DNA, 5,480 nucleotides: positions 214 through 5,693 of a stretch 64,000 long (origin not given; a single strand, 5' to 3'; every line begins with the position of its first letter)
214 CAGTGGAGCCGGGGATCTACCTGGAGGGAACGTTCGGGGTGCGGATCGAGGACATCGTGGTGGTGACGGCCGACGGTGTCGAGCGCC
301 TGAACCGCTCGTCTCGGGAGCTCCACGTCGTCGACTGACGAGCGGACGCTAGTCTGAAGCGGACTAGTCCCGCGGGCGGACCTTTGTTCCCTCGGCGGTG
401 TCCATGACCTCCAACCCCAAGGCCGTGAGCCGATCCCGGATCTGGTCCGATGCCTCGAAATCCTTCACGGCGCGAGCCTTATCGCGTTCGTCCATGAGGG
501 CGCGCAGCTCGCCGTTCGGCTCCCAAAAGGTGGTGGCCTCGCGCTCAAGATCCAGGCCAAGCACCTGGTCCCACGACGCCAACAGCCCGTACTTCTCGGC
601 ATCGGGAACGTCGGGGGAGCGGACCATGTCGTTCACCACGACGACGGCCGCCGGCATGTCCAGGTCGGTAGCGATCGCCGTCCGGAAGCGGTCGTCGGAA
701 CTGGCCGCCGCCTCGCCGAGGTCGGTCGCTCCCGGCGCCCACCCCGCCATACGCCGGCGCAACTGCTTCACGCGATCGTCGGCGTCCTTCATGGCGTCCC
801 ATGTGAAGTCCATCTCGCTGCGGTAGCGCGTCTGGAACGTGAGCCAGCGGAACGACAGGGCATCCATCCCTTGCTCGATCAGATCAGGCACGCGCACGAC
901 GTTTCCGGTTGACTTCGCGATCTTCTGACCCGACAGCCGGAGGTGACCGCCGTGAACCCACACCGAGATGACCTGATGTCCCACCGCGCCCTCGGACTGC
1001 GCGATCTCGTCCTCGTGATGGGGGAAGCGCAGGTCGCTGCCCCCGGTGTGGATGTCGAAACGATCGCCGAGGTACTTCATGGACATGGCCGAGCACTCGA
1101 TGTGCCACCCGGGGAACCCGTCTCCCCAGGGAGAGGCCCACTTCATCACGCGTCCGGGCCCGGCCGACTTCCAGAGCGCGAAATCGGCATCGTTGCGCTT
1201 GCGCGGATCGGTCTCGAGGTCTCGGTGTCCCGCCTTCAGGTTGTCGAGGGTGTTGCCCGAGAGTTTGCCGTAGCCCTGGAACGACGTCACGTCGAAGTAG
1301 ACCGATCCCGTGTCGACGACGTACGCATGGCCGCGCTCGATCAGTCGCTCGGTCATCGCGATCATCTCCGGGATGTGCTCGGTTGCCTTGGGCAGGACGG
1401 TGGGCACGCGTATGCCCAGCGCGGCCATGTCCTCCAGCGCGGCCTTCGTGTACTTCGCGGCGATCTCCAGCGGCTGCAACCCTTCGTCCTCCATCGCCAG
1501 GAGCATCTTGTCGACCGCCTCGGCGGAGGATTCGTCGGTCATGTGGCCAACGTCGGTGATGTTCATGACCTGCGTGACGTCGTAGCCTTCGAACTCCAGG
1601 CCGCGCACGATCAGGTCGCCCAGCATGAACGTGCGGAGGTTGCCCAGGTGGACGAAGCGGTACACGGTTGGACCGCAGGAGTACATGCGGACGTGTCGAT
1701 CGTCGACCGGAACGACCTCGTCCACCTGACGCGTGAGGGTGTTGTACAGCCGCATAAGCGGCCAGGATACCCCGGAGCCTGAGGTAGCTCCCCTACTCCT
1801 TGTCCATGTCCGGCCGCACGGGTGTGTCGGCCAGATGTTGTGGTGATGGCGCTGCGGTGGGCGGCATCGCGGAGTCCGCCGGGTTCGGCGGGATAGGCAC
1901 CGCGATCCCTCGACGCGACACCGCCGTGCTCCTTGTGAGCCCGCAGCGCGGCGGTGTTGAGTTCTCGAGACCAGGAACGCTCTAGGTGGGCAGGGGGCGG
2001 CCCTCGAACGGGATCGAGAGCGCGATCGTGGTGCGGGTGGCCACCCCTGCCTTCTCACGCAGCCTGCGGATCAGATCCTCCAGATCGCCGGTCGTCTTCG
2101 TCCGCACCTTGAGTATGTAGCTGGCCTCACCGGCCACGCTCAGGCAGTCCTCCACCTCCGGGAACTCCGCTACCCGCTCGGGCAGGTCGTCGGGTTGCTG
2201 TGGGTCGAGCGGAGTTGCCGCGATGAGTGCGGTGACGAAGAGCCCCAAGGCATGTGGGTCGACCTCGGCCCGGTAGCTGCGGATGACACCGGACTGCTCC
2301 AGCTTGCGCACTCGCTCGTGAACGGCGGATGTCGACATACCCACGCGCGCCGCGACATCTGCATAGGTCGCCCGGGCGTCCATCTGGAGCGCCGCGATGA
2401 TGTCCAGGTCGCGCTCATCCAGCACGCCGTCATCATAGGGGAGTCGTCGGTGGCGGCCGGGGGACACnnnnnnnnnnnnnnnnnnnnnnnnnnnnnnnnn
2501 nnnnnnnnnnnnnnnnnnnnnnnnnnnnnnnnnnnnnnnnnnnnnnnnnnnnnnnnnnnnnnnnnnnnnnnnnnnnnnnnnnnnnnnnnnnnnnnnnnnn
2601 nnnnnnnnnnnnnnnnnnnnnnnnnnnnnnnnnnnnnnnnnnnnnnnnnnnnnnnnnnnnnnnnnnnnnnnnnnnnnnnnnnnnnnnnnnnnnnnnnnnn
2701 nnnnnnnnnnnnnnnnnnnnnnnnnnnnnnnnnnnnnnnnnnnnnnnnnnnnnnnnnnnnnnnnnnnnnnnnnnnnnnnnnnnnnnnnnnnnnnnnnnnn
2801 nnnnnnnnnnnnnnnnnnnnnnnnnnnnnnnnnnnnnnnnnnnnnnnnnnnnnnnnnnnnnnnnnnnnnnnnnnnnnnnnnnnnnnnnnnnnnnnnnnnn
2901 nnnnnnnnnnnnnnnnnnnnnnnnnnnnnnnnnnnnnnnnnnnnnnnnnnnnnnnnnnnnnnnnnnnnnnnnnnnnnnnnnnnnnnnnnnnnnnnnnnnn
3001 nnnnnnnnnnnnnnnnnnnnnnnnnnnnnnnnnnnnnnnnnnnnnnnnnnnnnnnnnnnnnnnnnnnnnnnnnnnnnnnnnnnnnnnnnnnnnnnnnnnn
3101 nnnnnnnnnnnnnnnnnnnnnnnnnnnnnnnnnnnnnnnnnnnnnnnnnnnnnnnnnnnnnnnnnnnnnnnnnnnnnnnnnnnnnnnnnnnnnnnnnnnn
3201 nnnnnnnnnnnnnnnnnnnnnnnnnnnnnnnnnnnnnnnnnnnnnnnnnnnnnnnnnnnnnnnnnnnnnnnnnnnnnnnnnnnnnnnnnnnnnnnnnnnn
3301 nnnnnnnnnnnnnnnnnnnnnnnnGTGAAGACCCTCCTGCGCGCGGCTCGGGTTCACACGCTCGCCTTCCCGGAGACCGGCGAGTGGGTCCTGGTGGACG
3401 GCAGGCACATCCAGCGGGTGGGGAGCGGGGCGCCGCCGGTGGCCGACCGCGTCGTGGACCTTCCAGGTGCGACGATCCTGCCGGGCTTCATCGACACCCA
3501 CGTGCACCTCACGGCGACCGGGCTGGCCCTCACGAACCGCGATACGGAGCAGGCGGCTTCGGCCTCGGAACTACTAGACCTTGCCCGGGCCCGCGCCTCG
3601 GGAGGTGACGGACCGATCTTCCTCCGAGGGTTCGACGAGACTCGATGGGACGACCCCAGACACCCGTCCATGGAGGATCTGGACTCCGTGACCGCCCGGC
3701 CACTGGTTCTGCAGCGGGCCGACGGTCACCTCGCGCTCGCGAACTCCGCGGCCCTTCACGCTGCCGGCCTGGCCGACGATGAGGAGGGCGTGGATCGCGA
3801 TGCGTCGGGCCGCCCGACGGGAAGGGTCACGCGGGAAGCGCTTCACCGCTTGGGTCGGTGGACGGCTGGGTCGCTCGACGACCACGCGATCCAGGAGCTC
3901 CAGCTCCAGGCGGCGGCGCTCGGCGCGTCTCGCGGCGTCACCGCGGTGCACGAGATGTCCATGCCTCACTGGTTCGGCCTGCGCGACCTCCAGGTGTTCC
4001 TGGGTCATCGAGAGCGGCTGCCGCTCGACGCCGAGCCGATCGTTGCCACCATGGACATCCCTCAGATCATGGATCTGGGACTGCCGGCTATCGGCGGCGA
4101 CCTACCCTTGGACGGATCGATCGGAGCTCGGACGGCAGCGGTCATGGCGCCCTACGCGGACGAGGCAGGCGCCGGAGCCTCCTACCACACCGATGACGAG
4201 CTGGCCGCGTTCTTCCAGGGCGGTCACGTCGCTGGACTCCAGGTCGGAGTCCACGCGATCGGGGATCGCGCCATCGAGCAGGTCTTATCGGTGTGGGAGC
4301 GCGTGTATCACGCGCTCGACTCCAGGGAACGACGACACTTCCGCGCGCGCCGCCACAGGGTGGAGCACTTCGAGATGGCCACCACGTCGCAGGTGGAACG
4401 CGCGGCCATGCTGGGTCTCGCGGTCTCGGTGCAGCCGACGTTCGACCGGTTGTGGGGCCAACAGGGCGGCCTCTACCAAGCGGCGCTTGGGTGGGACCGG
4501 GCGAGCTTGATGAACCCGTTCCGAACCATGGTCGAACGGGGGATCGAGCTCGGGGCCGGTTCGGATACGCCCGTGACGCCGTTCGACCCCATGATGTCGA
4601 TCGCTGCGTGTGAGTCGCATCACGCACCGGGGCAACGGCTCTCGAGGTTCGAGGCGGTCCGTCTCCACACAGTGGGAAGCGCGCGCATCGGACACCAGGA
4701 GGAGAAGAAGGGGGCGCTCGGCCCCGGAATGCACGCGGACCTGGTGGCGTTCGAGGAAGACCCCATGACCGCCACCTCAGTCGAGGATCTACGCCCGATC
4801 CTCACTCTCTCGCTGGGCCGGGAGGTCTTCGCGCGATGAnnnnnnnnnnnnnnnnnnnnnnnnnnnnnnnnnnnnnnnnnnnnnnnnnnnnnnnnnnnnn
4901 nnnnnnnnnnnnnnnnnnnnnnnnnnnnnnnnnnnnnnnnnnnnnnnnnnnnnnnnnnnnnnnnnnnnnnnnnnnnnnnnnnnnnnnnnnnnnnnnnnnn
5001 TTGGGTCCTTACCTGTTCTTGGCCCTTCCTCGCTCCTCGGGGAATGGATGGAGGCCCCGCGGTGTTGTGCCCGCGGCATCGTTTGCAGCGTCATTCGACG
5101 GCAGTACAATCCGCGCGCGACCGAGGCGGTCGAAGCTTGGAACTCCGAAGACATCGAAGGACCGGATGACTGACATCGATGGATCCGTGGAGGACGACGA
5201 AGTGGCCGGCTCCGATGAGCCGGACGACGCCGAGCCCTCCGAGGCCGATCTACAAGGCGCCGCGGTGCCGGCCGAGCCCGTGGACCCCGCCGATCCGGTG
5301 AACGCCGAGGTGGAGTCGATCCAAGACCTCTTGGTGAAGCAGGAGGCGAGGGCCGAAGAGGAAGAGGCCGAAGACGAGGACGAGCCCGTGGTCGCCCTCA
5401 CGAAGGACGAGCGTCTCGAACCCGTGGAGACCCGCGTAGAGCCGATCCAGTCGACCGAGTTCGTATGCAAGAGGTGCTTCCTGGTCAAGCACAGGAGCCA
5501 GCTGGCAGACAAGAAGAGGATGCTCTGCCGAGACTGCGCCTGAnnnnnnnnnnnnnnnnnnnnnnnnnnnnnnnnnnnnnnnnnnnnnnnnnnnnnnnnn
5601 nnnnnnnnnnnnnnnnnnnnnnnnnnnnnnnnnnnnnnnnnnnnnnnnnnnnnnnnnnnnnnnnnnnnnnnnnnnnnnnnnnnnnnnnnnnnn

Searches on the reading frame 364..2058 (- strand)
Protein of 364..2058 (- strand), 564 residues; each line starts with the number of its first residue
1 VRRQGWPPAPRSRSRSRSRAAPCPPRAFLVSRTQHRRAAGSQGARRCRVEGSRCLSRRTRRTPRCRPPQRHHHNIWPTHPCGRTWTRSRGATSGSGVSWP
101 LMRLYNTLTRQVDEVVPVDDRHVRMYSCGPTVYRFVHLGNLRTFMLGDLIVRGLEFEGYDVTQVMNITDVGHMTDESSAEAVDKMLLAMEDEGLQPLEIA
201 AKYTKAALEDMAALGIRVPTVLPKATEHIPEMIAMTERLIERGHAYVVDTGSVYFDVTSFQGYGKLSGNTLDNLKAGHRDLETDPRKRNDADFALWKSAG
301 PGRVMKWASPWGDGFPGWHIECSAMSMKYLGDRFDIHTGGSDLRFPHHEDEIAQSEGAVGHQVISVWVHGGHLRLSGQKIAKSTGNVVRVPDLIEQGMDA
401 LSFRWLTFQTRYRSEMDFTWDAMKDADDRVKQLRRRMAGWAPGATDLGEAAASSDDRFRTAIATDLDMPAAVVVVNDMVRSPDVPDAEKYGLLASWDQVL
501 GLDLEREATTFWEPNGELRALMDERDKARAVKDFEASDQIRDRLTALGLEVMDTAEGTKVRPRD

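Call 41: search_protein_families(library=pfam, proteins=[window:364-2058:-])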
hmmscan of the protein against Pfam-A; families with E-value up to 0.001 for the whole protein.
window:364-2058:- (564 aa): 5 families
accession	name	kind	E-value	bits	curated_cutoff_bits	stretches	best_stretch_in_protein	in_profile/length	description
PF01406.26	tRNA-synt_1e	-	3.8e-98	329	27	1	115-426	2-299/301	tRNA synthetases class I (C) catalytic domain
PF09334.17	tRNA-synt_1g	-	2.5e-07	30.2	20.1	0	365-424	313-372/391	tRNA synthetases class I (M)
PF01921.24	tRNA-synt_1f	-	1.9e-05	24.2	27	0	377-438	280-340/360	tRNA synthetases class I (K)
PF00750.26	tRNA-synt_1d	-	4.6e-05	23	23.3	1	127-171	26-70/349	tRNA synthetases class I (R), catalytic domain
PF23493.1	CysS_C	-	7.2e-05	23.3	23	1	518-561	8-51/51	Cysteinyl-tRNA ligase anticodon binding domain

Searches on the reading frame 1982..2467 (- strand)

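Call 41: search_protein_families(library=pfam, proteins=[window:1982-2467:-])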
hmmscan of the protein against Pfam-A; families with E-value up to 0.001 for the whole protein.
window:1982-2467:- (161 aa): 8 families
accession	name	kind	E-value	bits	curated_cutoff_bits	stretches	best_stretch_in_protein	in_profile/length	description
PF13412.12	HTH_24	-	8e-16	57.8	21.9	1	16-63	1-48/48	Winged helix-turn-helix DNA-binding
PF13404.12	HTH_AsnC-type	-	2.6e-15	56.4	27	1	16-57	1-42/42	AsnC-type helix-turn-helix domain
PF01037.27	AsnC_trans_reg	-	7.4e-14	51.9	25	1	87-151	5-72/73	Lrp/AsnC ligand binding domain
PF25212.1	HVO_A0114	-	5.7e-06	26.5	27.6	1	15-63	19-67/84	HVO_A0114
PF22451.2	NirdL-like_HTH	-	6.9e-06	26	27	1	35-63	19-47/47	Siroheme decarboxylase NirDL-like HTH domain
PF09339.16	HTH_IclR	-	1.5e-05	25.1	22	1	19-63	4-49/52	IclR helix-turn-helix domain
PF12802.13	MarR_2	-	7.7e-05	23.2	27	1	20-69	7-57/61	MarR family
PF12840.13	HTH_20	-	0.00019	21.7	27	1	21-64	7-50/51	Helix-turn-helix domain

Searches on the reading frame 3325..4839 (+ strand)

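Call 41: search_protein_families(library=pfam, proteins=[window:3325-4839:+])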
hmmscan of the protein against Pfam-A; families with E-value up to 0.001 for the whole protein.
window:3325-4839:+ (504 aa): 2 families
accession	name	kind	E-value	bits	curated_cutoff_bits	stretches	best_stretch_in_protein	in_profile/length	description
PF07969.17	Amidohydro_3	-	3.8e-74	251.3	29.7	1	42-501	1-471/472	Amidohydrolase family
PF01979.26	Amidohydro_1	-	5.8e-10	39.4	25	1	289-484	133-325/345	Amidohydrolase family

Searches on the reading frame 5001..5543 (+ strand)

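Call 41: search_protein_families(library=pfam, proteins=[window:5001-5543:+])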
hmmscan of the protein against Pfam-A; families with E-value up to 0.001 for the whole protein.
window:5001-5543:+ (180 aa): 1 family
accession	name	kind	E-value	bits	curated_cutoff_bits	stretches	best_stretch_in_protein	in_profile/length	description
PF13834.11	DUF4193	-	2.8e-11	44.1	25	1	104-180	17-98/98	Domain of unknown function (DUF4193)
